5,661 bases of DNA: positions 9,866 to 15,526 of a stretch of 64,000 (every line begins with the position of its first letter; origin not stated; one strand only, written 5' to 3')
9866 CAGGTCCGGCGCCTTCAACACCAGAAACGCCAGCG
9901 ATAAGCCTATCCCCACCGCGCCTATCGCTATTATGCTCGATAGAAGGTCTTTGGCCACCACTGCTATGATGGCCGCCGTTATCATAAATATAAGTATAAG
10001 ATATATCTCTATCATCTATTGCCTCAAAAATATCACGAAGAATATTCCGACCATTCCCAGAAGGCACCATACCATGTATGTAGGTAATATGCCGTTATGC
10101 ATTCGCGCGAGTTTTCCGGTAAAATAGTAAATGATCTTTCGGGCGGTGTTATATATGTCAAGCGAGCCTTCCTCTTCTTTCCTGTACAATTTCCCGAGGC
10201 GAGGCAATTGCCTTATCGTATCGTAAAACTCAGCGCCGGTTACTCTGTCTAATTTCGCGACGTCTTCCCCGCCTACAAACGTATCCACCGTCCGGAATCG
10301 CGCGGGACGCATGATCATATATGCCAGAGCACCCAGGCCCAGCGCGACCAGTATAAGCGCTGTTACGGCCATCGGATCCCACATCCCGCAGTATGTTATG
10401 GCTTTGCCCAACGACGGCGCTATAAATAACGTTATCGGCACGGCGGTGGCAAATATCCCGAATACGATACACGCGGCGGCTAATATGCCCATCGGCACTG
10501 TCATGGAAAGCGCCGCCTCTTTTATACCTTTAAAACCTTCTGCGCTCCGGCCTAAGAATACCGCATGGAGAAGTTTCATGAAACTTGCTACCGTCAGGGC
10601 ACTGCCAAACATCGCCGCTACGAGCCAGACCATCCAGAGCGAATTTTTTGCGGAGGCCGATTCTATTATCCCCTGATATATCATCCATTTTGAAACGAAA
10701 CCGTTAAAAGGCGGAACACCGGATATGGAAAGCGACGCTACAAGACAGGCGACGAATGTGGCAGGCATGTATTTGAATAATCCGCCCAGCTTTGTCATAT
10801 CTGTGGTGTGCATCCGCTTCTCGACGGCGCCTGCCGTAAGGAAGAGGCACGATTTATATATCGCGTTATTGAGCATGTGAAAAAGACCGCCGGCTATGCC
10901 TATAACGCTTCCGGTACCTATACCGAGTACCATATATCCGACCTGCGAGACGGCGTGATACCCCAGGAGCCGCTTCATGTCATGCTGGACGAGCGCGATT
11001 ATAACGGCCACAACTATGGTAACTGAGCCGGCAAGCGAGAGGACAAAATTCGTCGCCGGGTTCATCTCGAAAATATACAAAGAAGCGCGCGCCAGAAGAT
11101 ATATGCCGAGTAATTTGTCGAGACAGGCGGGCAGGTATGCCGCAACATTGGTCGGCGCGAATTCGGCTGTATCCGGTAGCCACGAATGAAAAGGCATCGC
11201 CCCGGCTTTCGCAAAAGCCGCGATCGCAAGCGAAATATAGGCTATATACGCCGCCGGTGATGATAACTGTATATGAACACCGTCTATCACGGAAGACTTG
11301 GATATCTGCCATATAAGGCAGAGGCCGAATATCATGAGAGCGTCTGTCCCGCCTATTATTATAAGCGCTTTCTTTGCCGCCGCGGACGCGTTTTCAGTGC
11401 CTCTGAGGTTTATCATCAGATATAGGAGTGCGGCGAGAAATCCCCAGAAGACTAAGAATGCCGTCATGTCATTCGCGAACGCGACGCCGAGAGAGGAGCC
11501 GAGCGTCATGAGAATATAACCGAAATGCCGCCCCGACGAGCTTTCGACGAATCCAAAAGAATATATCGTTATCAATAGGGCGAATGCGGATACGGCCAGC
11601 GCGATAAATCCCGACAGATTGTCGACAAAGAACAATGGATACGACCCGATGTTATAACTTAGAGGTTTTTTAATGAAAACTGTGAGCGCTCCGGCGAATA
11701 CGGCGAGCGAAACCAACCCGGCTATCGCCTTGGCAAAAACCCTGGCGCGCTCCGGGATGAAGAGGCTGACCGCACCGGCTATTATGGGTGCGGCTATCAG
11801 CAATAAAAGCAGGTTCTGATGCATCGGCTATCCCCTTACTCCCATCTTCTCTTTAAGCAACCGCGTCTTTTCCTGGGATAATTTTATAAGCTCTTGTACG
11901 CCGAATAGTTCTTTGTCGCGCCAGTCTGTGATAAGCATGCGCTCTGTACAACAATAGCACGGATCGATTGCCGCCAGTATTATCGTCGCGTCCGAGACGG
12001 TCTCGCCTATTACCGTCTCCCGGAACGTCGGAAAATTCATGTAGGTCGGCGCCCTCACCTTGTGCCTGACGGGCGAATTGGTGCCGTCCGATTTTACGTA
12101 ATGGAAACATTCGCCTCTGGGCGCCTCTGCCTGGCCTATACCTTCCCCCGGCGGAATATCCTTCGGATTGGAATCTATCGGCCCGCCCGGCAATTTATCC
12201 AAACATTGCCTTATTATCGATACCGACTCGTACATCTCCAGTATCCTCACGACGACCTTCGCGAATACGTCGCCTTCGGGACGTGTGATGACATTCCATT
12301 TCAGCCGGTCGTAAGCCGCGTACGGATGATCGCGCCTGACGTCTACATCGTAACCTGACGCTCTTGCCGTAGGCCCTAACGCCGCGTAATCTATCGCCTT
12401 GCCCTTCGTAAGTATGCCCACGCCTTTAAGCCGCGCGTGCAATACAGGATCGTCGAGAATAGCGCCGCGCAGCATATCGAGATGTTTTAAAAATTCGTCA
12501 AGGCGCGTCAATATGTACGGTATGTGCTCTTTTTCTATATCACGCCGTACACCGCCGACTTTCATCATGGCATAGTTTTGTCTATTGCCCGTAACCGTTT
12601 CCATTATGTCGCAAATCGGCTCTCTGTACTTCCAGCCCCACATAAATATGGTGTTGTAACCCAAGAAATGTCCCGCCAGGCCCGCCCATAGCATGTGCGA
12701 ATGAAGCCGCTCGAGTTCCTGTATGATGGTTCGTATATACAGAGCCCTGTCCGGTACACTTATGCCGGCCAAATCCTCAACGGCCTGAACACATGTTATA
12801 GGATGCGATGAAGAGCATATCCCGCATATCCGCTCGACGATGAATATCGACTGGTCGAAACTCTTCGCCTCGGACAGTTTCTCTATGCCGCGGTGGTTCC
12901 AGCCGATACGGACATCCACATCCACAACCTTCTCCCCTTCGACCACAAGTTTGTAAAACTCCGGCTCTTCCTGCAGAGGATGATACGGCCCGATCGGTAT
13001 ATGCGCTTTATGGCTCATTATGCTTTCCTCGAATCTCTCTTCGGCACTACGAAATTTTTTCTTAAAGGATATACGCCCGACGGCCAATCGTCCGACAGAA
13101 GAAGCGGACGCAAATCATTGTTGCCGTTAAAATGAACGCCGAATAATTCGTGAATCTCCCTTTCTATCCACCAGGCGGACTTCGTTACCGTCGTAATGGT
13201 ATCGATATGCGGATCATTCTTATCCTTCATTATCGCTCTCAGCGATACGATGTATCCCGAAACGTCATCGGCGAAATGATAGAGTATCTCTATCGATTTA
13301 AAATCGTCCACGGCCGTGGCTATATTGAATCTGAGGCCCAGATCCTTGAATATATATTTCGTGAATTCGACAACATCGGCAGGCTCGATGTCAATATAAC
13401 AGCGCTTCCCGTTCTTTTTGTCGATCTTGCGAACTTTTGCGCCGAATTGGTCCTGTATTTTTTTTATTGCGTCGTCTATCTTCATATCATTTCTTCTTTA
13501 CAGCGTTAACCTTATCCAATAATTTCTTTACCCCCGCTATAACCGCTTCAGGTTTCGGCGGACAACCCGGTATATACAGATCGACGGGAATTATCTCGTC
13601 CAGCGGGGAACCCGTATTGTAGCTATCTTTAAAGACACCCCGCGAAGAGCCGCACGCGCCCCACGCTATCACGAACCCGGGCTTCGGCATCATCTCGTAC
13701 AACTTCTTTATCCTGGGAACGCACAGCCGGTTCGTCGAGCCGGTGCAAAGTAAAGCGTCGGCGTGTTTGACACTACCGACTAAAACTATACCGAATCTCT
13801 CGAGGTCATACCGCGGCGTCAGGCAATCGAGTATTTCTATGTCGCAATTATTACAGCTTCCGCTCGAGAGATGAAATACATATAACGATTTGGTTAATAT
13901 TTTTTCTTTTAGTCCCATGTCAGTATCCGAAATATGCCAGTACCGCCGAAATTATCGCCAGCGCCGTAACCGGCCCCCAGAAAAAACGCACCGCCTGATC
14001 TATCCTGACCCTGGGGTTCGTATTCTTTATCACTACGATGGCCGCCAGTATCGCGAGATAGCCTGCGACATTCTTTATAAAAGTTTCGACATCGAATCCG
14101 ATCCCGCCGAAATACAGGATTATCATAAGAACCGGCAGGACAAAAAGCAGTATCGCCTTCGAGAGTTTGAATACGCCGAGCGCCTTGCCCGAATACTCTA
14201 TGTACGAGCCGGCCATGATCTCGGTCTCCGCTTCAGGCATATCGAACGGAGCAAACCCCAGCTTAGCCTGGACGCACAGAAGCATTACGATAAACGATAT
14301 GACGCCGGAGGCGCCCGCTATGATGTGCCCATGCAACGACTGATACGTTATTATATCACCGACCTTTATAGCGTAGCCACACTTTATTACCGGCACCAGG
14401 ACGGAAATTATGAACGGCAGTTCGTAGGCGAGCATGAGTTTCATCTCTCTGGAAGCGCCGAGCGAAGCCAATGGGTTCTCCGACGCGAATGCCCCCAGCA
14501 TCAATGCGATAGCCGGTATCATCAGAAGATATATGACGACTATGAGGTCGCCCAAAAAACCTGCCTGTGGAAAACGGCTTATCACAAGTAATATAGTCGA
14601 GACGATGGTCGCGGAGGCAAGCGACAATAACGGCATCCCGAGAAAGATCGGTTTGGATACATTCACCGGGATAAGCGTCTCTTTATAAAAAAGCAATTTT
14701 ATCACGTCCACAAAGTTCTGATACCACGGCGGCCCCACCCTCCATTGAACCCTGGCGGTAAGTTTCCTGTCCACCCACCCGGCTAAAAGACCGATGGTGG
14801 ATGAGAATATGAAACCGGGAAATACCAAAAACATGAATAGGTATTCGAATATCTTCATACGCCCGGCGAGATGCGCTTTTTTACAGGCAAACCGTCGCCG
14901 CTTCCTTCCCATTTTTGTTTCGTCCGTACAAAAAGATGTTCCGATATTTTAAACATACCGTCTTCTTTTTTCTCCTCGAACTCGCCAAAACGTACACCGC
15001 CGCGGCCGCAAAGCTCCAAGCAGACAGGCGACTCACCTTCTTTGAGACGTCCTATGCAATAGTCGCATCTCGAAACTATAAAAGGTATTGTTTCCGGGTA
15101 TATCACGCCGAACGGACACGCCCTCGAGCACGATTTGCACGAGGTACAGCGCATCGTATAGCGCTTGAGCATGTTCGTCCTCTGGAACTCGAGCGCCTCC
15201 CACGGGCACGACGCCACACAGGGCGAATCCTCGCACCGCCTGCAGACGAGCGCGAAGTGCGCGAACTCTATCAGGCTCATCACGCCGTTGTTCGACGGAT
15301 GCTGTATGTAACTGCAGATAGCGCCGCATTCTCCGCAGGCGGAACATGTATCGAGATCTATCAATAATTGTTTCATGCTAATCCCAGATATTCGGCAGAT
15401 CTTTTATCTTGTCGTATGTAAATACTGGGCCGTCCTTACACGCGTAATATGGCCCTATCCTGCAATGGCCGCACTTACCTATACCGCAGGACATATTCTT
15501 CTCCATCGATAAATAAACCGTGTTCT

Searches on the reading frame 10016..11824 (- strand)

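Call 18: search_protein_families(library=pfam, proteins=[window:10016-11824:-], max_evalue=0.001)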
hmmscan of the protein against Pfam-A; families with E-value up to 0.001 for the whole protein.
window:10016-11824:- (602 aa): 1 family
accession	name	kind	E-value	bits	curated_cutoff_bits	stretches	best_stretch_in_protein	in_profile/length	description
PF00361.26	Proton_antipo_M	-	1.6e-51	175.7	21.5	1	117-391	1-280/294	NADH:quinone oxidoreductase/Mrp antiporter, TM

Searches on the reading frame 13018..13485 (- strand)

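Call 18: search_protein_families(library=pfam, proteins=[window:13018-13485:-], max_evalue=0.001)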
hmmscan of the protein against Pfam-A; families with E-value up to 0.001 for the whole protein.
window:13018-13485:- (155 aa): 1 family
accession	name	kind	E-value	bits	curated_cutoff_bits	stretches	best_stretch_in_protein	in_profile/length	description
PF00329.25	Complex1_30kDa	-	1.7e-24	87.2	22.5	1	31-149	1-122/124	Respiratory-chain NADH dehydrogenase, 30 Kd subunit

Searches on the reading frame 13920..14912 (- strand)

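Call 18: search_protein_families(library=pfam, proteins=[window:13920-14912:-], max_evalue=0.001)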
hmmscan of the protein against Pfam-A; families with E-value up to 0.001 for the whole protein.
window:13920-14912:- (330 aa): 1 family
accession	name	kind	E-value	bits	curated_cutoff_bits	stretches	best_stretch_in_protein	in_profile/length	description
PF00146.26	NADHdh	-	6.9e-58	196.8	27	1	37-325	10-296/298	NADH dehydrogenase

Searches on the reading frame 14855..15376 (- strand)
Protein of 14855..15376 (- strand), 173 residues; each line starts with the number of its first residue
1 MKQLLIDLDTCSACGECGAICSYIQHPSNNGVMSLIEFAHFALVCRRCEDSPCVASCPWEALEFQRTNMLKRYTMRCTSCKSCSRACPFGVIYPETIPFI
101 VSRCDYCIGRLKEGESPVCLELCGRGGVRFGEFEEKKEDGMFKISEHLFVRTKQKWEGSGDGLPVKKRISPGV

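Call 18: search_protein_families(library=pfam, proteins=[window:14855-15376:-], max_evalue=0.001)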
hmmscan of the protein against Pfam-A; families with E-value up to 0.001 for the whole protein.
window:14855-15376:- (173 aa): 8 families
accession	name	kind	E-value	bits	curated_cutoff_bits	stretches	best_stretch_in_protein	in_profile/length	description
PF13247.11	Fer4_11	-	5.8e-14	52.6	26.2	1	39-132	4-99/100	4Fe-4S dicluster domain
PF12838.12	Fer4_7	-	3.9e-08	34.1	27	1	45-91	2-52/52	4Fe-4S dicluster domain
PF13237.11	Fer4_10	-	4e-07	30.3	25.5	0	44-88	8-53/53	4Fe-4S dicluster domain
PF13187.11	Fer4_9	-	7.6e-06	26.3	27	0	76-125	1-49/52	4Fe-4S dicluster domain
PF12797.12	Fer4_2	-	2.1e-05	24.6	24.5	0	75-89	8-22/22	4Fe-4S binding domain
PF00037.32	Fer4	-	3.5e-05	23.9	21.1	1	75-93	6-24/24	4Fe-4S binding domain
PF14697.11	Fer4_21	-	5.8e-05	23.6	35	1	45-90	8-55/59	4Fe-4S dicluster domain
PF12837.12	Fer4_6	-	0.00034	20.9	25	0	76-92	8-24/24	4Fe-4S binding domain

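Call 84: search_protein_families(library=ncbifam, proteins=[window:14855-15376:-], max_evalue=0.00001)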
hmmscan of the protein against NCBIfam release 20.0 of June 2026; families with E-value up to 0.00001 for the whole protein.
window:14855-15376:- (173 aa): 19 families
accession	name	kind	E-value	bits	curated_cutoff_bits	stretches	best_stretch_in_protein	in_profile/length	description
TIGR02951.1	DMSO_dmsB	equivalog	5.3e-17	62.3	214.1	1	38-138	57-158/161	DMSO/selenate family reductase complex B subunit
TIGR03149.1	cyt_nit_nrfC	equivalog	1.2e-15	57.4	377.6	1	32-155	81-206/225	cytochrome c nitrite reductase Fe-S protein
NF009451.0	PRK12809.1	equivalog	2.4e-14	52.5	1154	1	41-130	52-136/639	formate-dependent uric acid utilization protein YgfT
NF045766.1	PhenlGlyoxDHPadI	equivalog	5.2e-14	51.8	700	1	6-132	9-137/443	NADH-dependent phenylglyoxylate dehydrogenase subunit beta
NF008134.0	PRK10882.1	equivalog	4e-13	49.1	263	1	37-136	105-211/329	hydrogenase 2 operon protein HybA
NF041715.1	arsenate_red_ArrB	equivalog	1.8e-12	47.3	450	1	4-93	5-105/233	arsenate respiratory reductase iron-sulfur subunit ArrB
NF009408.0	PRK12769.1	equivalog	3.3e-12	45.4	1003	1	40-124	51-138/659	formate-dependent uric acid utilization protein AegA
NF045797.1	DsrO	equivalog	4.4e-12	45.9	200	1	39-154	97-223/235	sulfate reduction electron transfer complex DsrMKJOP subunit DsrO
NF011569.0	PRK14993.1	equivalog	7.8e-12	45.1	416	1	41-137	96-192/244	tetrathionate reductase subunit TtrB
TIGR01582.1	FDH-beta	equivalog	3.6e-11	42.7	334.7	1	44-144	92-193/283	formate dehydrogenase subunit beta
TIGR03478.1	DMSO_red_II_bet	subfamily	1.2e-10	40.8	480.7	1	38-147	124-233/321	DMSO reductase family type II enzyme, iron-sulfur subunit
NF045715.1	sulf_resp_HmcB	equivalog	3.3e-10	39.6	420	1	44-135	106-200/307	sulfate respiration complex iron-sulfur protein HmcB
NF042979.1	EthbenzDh_ebdB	equivalog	3.2e-09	36.1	740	1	38-144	146-252/354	ethylbenzene dehydrogenase subunit beta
NF007658.0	PRK10330.1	equivalog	1.1e-08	34.8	260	1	41-93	54-105/181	electron transport protein HydN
NF038355.1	FDH3_beta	equivalog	2.6e-08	34.1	240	0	4-107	5-121/180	formate dehydrogenase FDH3 subunit beta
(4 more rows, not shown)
